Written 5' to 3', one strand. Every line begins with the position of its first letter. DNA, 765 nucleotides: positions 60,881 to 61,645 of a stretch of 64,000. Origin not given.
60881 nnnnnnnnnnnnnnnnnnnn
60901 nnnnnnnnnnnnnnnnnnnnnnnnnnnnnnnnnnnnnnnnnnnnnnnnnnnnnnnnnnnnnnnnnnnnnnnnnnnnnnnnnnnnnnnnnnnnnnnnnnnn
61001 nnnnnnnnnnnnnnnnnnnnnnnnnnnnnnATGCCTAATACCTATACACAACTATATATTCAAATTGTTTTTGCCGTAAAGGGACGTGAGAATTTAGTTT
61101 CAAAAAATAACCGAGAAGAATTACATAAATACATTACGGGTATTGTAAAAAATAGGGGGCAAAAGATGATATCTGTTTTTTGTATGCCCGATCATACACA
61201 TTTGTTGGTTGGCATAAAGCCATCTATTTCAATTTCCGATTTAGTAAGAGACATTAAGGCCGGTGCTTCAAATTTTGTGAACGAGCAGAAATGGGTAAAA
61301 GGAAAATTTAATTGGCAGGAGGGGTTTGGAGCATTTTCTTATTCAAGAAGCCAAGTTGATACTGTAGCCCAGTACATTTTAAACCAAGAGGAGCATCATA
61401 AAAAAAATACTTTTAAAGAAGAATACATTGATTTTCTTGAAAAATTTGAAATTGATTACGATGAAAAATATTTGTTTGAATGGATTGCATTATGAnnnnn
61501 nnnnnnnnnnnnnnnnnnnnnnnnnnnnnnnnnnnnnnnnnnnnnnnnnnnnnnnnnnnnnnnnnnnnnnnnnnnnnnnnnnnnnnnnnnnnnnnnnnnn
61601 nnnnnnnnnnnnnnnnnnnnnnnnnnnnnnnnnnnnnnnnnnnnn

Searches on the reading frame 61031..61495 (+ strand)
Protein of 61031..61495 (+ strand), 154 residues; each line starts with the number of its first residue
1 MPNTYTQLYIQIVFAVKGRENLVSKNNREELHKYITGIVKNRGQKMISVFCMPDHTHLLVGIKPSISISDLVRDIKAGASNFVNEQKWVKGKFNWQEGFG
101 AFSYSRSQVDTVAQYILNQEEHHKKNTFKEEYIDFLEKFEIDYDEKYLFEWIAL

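Call 3: search_protein_families(library=pfam, proteins=[window:61031-61495:+], max_evalue=0.1)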
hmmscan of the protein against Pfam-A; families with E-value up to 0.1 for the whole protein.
window:61031-61495:+ (154 aa): 1 family
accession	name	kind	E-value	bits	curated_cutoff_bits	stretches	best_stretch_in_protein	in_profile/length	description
PF01797.21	Y1_Tnp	-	2.6e-24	86.1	23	1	5-119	2-121/121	Transposase IS200 like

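Call 4: search_protein_families(library=padloc, proteins=[window:61031-61495:+], max_evalue=0.1)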
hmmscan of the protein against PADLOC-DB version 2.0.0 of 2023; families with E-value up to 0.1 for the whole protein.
window:61031-61495:+ (154 aa): 0 families

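Call 5: search_protein_families(library=ncbifam, proteins=[window:61031-61495:+], max_evalue=0.1)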
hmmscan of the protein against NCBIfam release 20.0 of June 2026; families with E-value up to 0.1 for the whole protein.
window:61031-61495:+ (154 aa): 2 families
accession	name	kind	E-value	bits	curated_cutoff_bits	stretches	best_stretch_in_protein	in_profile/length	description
NF033573.1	transpos_IS200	equivalog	6.6e-19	68.4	55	1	4-116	7-124/126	IS200/IS605 family transposase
NF047646.1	REP_Tyr_transpos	equivalog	1.1e-07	31.8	80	1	14-117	16-128/146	REP-associated tyrosine transposase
